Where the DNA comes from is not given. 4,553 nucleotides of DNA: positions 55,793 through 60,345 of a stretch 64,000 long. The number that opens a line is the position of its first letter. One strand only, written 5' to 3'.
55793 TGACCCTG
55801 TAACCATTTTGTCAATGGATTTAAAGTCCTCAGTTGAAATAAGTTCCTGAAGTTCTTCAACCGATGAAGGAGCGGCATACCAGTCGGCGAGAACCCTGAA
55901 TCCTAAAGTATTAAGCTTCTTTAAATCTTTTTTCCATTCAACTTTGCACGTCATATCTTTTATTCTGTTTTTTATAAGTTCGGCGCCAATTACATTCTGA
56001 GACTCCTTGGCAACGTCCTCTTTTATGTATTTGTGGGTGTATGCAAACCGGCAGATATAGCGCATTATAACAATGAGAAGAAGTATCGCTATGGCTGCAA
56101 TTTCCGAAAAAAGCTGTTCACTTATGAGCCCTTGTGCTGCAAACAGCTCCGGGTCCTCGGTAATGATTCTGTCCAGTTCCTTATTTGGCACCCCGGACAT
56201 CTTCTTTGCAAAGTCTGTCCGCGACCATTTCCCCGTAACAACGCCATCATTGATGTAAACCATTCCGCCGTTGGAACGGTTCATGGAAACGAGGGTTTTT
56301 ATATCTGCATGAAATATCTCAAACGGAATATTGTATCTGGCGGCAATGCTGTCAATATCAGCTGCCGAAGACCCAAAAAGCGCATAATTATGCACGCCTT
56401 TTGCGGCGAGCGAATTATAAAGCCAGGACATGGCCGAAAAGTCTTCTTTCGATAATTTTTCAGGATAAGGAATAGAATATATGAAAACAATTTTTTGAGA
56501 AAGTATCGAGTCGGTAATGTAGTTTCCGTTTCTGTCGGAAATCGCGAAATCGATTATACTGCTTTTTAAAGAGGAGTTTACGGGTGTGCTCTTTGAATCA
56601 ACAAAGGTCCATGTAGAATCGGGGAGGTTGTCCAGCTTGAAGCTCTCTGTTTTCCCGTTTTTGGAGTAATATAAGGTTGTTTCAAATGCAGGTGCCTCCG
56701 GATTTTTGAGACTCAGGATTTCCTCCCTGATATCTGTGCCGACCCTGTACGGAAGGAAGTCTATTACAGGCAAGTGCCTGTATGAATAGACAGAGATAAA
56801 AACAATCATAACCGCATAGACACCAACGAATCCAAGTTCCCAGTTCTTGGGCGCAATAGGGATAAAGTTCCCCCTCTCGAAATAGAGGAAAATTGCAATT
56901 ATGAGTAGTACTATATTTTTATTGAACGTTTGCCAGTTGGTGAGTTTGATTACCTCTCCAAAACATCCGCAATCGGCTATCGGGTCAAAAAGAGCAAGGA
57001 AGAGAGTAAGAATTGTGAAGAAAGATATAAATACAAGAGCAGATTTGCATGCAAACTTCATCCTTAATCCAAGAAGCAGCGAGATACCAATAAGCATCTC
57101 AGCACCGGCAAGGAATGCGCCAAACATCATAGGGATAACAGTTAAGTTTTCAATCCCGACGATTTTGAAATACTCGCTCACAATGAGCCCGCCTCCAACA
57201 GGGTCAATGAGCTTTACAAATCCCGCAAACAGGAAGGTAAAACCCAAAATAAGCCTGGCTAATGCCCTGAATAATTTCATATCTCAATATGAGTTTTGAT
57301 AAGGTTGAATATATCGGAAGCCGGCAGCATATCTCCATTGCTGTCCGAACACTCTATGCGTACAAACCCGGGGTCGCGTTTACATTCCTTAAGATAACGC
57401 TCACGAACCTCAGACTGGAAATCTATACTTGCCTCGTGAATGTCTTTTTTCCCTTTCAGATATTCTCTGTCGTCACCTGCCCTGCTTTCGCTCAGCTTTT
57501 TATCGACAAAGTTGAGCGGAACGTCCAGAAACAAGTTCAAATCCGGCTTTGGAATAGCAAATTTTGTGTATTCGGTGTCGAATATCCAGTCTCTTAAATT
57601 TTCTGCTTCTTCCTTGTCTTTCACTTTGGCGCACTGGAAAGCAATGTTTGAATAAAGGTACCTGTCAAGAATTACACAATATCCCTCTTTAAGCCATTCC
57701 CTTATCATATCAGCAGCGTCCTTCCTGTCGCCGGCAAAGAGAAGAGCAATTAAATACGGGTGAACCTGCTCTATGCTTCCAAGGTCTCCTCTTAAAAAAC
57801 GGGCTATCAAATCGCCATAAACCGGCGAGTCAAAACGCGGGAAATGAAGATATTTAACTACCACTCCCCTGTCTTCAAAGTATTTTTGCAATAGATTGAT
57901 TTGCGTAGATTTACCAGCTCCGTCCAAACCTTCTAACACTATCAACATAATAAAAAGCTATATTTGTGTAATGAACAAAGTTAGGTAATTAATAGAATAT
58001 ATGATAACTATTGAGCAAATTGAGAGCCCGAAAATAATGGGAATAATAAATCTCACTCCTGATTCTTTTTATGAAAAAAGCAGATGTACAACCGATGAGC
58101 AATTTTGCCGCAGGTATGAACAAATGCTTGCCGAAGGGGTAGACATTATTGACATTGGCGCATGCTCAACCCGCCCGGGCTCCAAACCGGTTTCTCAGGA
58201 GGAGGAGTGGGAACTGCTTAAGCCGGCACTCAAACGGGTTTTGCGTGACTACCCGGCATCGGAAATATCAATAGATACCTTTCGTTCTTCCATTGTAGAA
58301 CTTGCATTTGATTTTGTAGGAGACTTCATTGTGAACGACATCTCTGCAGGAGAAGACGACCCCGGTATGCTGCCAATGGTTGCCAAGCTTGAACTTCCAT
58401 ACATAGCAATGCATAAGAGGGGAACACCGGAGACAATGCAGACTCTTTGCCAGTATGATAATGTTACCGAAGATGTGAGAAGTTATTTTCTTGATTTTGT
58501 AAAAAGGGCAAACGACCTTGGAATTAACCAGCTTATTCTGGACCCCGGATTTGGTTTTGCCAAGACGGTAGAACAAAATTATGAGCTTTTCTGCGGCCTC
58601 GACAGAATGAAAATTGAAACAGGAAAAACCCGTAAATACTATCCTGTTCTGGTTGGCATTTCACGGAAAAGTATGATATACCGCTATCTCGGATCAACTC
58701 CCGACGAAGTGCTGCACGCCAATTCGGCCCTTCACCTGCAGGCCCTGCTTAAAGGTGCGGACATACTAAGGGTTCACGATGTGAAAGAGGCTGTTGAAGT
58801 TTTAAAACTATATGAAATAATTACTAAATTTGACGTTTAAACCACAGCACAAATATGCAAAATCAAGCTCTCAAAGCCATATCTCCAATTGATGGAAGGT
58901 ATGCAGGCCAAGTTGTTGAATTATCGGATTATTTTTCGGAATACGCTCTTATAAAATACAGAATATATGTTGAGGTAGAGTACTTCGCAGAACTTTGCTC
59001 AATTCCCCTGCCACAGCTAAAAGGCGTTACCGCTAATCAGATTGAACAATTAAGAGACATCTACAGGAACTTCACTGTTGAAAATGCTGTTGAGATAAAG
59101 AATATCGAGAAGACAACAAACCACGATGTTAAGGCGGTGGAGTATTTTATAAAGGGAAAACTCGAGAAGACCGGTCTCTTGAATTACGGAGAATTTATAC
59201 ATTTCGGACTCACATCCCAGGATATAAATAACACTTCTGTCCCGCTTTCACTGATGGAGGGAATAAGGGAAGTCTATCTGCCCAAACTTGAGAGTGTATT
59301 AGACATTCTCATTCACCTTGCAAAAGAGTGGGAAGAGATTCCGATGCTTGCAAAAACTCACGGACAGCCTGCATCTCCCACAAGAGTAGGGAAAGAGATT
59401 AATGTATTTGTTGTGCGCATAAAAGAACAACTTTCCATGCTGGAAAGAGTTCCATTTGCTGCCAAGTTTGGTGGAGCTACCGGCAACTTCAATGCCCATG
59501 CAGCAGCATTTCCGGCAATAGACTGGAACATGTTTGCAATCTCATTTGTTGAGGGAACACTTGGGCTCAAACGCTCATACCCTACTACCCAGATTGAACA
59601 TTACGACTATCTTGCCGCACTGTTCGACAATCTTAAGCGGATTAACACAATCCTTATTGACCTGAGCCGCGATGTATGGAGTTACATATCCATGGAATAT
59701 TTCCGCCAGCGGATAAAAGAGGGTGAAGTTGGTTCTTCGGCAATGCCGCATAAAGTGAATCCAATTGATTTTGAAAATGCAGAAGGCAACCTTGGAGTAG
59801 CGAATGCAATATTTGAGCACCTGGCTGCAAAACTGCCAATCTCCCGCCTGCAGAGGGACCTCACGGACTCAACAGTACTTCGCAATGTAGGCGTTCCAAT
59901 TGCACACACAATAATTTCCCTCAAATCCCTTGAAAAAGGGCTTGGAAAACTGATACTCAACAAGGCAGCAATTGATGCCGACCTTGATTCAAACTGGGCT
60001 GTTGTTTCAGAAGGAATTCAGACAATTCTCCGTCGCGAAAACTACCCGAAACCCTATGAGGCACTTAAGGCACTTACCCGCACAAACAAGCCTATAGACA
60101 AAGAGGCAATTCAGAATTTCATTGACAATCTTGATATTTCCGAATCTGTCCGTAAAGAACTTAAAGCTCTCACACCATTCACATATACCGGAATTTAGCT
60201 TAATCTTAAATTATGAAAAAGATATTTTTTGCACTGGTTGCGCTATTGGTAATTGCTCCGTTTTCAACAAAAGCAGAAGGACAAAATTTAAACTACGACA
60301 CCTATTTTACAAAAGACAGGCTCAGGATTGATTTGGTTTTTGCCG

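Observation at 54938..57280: Membrane-tethered MurB: in-frame fusion to a BT_3928/DoxX redox-membrane protein with coherent topology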

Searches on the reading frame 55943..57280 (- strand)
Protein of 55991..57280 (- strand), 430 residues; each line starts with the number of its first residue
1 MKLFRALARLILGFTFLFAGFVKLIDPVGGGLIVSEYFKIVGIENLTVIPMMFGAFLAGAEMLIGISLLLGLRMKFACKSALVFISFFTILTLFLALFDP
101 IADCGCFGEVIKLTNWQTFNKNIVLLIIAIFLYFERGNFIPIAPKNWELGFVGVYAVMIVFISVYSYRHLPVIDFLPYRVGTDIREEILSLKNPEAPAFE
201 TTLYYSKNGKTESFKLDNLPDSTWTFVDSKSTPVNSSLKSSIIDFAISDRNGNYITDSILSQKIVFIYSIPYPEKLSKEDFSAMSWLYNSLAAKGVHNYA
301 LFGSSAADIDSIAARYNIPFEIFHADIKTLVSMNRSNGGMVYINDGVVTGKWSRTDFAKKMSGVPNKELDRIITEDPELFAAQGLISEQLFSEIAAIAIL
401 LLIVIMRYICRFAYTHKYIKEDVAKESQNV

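Call 37: find_homologous_proteins(query=window:55991-57280:-, max_evalue=1e-10)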
Query window:55991-57280:- (430 aa): 1186 proteins with E <= 1e-10 among 8000 candidates; the best 120 are listed.
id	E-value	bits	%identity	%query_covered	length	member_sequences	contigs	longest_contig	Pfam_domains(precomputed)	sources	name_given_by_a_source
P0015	1.3e-154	533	57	100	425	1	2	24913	PF07291.17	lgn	-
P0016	2.1e-154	532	57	100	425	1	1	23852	PF07291.17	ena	-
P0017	3.6e-154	532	57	100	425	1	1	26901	PF07291.17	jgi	-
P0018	5.0e-154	531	57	100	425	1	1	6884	PF07291.17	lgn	-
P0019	1.4e-153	530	57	100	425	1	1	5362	PF07291.17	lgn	-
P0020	2.0e-153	529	57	100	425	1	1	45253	PF07291.17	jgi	-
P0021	2.6e-153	529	57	100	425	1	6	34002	PF07291.17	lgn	-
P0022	6.0e-153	528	57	100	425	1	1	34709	PF07291.17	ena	-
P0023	8.1e-153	527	57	100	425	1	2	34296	PF07291.17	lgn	-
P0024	9.0e-153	527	57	100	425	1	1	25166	PF07291.17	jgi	-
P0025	9.8e-153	527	56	100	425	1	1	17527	PF07291.17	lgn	-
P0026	9.9e-153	527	57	100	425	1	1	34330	PF07291.17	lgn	-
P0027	1.3e-152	527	57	100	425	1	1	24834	PF07291.17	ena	-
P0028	1.4e-152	527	57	100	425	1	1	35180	PF07291.17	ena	-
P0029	1.6e-152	526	56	100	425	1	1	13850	PF07291.17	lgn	-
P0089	1.1e-93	333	42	95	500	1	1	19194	PF07291.17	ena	-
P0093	8.3e-89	316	40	97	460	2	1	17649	PF07291.17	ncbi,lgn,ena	-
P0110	2.2e-80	289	36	83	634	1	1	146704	PF07291.17,PF07681.18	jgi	jgi:uncharacterized membrane protein YphA (DoxX/SURF4 family)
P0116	6.8e-79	284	39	83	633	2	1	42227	PF07291.17,PF07681.18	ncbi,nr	ncbi:MAG: DoxX family protein [Bacteroidales bacterium]|nr:DoxX family protein [Bacteroidales bacter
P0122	1.6e-77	279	39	83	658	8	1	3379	PF07291.17,PF07681.18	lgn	-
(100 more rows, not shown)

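Call 38: search_protein_families(library=pfam, proteins=[P0110, P0116, P0122, P0089, P0093], max_evalue=0.01)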
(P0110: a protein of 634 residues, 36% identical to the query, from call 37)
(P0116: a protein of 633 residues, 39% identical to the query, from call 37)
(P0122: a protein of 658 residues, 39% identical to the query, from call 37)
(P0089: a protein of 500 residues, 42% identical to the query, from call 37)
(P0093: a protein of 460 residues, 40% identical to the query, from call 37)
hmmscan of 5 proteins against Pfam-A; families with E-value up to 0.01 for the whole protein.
P0110 (634 aa): 2 families
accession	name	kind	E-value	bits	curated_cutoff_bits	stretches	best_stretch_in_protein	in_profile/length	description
PF07291.16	MauE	-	4.4e-17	63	27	1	4-133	3-125/128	Methylamine utilisation protein MauE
PF07681.17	DoxX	-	9e-07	29.9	23.6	1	8-92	4-82/85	DoxX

P0116 (633 aa): 2 families
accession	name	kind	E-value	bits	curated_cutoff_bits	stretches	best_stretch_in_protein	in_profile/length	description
PF07291.16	MauE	-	5e-17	62.9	27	1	1-133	1-126/128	Methylamine utilisation protein MauE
PF07681.17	DoxX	-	1.1e-05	26.4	23.6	1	6-91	3-82/85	DoxX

P0122 (658 aa): 2 families
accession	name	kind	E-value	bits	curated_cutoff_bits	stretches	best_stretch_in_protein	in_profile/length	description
PF07291.16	MauE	-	5.7e-18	65.9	27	1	26-158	1-126/128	Methylamine utilisation protein MauE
PF07681.17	DoxX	-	1.1e-05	26.4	23.6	1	32-116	4-82/85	DoxX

P0089 (500 aa): 2 families
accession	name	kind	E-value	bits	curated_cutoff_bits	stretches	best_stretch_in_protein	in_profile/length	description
PF07291.16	MauE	-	2.4e-14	54.2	27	1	7-134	3-124/128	Methylamine utilisation protein MauE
PF07681.17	DoxX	-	0.00011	23.2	23.6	1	9-94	2-82/85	DoxX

P0093 (460 aa): 2 families
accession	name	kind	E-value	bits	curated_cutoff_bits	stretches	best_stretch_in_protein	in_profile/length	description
PF07291.16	MauE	-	8.3e-15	55.7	27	1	2-134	2-127/128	Methylamine utilisation protein MauE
PF06237.18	SLC52_ribofla_tr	-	0.00089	18.8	27.9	1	372-453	176-257/429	Solute carrier family 52, riboflavin transporter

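Call 56: search_solved_structures(query=A3, max_evalue=1)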
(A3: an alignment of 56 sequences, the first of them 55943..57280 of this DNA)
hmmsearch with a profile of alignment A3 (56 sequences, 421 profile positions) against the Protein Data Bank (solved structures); distinct sequences matched with E-value up to 1: 2.
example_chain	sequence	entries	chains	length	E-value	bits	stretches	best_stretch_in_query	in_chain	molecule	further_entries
2p5q_A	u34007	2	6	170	0.012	17.5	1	236-310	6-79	Glutathione peroxidase 5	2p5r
8bd7_W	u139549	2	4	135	0.77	11.6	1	245-325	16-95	Intraflagellar transport particle protein IFT20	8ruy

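Call 59: predict_structure(alignment_id=A3)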
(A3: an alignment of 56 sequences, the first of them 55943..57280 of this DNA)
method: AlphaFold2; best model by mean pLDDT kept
length: 446 residues; sequences in the alignment: 56
mean_pLDDT: 89.6   pTM: 0.82
mean pLDDT of the five models: 89.6, 87.6, 86.9, 84.4, 83.9
residues with pLDDT >= 90: 283; 70-90: 146; 50-70: 13; < 50: 4
segments of 3 or more residues with pLDDT < 50: 237-240
pLDDT, mean of each block of 10 residues (from residue 1): 96 97 93 91 89 95 97 97 98 93 84 92 98 96 93 96 92 86 90 69 91 85 90 60 81 92 96 91 92 95 89 90 92 90 95 88 78 93 90 90 90 79 82 87 85
secondary structure, 60 per line:
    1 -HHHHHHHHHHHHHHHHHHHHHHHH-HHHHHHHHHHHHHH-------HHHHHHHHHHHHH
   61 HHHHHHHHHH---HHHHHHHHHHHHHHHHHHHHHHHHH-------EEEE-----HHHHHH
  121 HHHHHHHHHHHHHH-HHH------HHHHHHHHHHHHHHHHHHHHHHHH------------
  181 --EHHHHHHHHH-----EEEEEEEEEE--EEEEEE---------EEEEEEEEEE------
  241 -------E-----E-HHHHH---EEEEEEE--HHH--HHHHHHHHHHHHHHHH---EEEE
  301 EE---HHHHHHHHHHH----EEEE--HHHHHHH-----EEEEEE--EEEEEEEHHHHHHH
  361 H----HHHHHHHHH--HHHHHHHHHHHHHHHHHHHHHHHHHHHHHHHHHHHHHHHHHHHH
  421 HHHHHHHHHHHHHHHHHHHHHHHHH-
elements in order: H2-25 H27-40 H48-70 H74-98 E106-109 H115-134 H145-168 H184-192 E198-207 E210-215 E225-234 H256-260 E264-270 H278-293 E297-302 H306-316 E321-324 H327-333 E339-344 E347-353 H354-361 H366-374 H377-445

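Call 61: fold_search(model_id=the predicted structure, library=pdb)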
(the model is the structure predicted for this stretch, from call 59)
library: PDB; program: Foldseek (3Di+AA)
matches with E <= 10: 701; with E <= 0.001: 20
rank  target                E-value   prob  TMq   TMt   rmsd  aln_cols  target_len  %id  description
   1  3drn_B                2.1e-04  1.00  0.24  0.62   4.1       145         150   17  The crystal structure of Bcp1 from Sulfolobus Sulfataricus (released 2009-04-14)
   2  1st9_A                2.4e-04  1.00  0.22  0.61   4.2       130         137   21  Crystal Structure of a Soluble Domain of ResA in the Oxidised Form (released 2004-05-11)
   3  2f9s_A                3.2e-04  1.00  0.21  0.59   4.4       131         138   21  2nd Crystal Structure Of A Soluble Domain Of ResA In The Oxidised Form (released 2006-04-18)
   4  1su9_B                3.5e-04  1.00  0.21  0.59   4.8       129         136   23  Reduced structure of the soluble domain of ResA (released 2004-05-11)
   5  2a4v                  3.9e-04  1.00  0.24  0.60   4.1       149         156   13  Crystal Structure of a truncated mutant of yeast nuclear thiol peroxidase (released 2006-03-14)
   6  2h1g_B                4.3e-04  1.00  0.22  0.63   4.0       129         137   23  ResA C74A/C77A (released 2006-09-19)
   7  4nmu_A                4.5e-04  1.00  0.22  0.58   4.9       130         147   18  Crystal Structure of Thiol-disulfide Oxidoreductase from Bacillus str. 'Ames Ancestor' (released 2013-12-18)
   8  2h1g_A                5.9e-04  1.00  0.23  0.64   3.9       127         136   21  ResA C74A/C77A (released 2006-09-19)
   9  2h19_A                5.9e-04  1.00  0.21  0.57   5.0       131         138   22  Crystal Structure of ResA Cys77Ala Variant (released 2006-09-19)
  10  2p5q_A                5.9e-04  1.00  0.23  0.56   5.4       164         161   17  Crystal structure of the poplar glutathione peroxidase 5 in the reduced form (released 2007-07-24)
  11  3c73_A                6.5e-04  1.00  0.21  0.59   5.1       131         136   21  Structure of CEHC variant ResA (released 2008-08-12)
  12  2h1b_C                7.2e-04  1.00  0.22  0.62   4.3       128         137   20  ResA E80Q (released 2006-09-19)
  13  2h19_B                7.5e-04  1.00  0.22  0.62   4.7       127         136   22  Crystal Structure of ResA Cys77Ala Variant (released 2006-09-19)
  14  2h1a_B                7.9e-04  1.00  0.21  0.58   4.9       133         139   22  ResA C74A Variant (released 2006-09-19)
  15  2h1b_A                8.3e-04  1.00  0.21  0.57   5.2       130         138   21  ResA E80Q (released 2006-09-19)
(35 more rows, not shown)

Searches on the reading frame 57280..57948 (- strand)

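Call 71: search_protein_families(library=ncbifam, proteins=[window:57280-57948:-], max_evalue=1e-10)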
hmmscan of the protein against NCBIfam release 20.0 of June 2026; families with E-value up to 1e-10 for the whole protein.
window:57280-57948:- (223 aa): 2 families
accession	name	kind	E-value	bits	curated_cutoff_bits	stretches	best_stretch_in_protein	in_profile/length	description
NF005923.0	PRK07933.1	equivalog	1.4e-40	138.9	193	1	1-187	1-181/213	dTMP kinase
TIGR00041.1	DTMP_kinase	equivalog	9.5e-28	97.2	83.25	1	1-203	5-188/196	dTMP kinase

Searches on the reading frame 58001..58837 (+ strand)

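Call 71: search_protein_families(library=ncbifam, proteins=[window:58001-58837:+], max_evalue=1e-10)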
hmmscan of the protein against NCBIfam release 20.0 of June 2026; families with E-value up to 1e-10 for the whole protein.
window:58001-58837:+ (279 aa): 6 families
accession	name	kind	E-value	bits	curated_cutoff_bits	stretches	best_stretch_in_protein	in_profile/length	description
TIGR01496.1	DHPS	equivalog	1.3e-80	270.7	162.6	1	11-273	1-257/258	dihydropteroate synthase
NF008625.0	PRK11613.1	equivalog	2.5e-59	200.7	455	1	7-273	12-271/282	dihydropteroate synthase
NF033502.0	Sul4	exception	4.1e-41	141.3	600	1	11-274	6-275/277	sulfonamide-resistant dihydropteroate synthase Sul4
NF000295.1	Sul2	exception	2.6e-23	83.2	575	1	11-263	6-253/271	sulfonamide-resistant dihydropteroate synthase Sul2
NF000294.1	Sul1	exception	1.5e-22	80.6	600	1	12-277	3-265/278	sulfonamide-resistant dihydropteroate synthase Sul1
NF000296.1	Sul3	exception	2.6e-22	79.7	475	1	11-271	3-259/263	sulfonamide-resistant dihydropteroate synthase Sul3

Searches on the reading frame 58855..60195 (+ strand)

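Call 71: search_protein_families(library=ncbifam, proteins=[window:58855-60195:+], max_evalue=1e-10)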
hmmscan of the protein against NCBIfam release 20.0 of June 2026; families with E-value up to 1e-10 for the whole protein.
window:58855-60195:+ (447 aa): 7 families
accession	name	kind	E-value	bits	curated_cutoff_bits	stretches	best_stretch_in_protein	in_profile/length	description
NF006764.0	PRK09285.1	equivalog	6.7e-194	644.5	446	1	1-447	1-447/456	adenylosuccinate lyase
TIGR00928.1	purB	equivalog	8.8e-116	387.2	326.2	1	12-446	1-426/436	adenylosuccinate lyase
TIGR02426.1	protocat_pcaB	equivalog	9.7e-26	90.5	355.75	1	76-307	55-279/338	3-carboxy-cis,cis-muconate cycloisomerase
NF006500.1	PRK08937.2-4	subfamily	1.7e-19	70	626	1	102-307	88-290/448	adenylosuccinate lyase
NF004631.0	PRK05975.1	equivalog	7.8e-19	67.9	371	1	76-307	64-286/352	3-carboxy-cis,cis-muconate cycloisomerase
NF006554.0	PRK09053.1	equivalog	5.8e-15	55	595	1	113-304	101-289/453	3-carboxy-cis,cis-muconate cycloisomerase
NF052536.2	CoM_syn_XcbD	exception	1.2e-14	53.9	600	1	69-303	60-286/443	3-sulfopropionylcysteine synthase XcbD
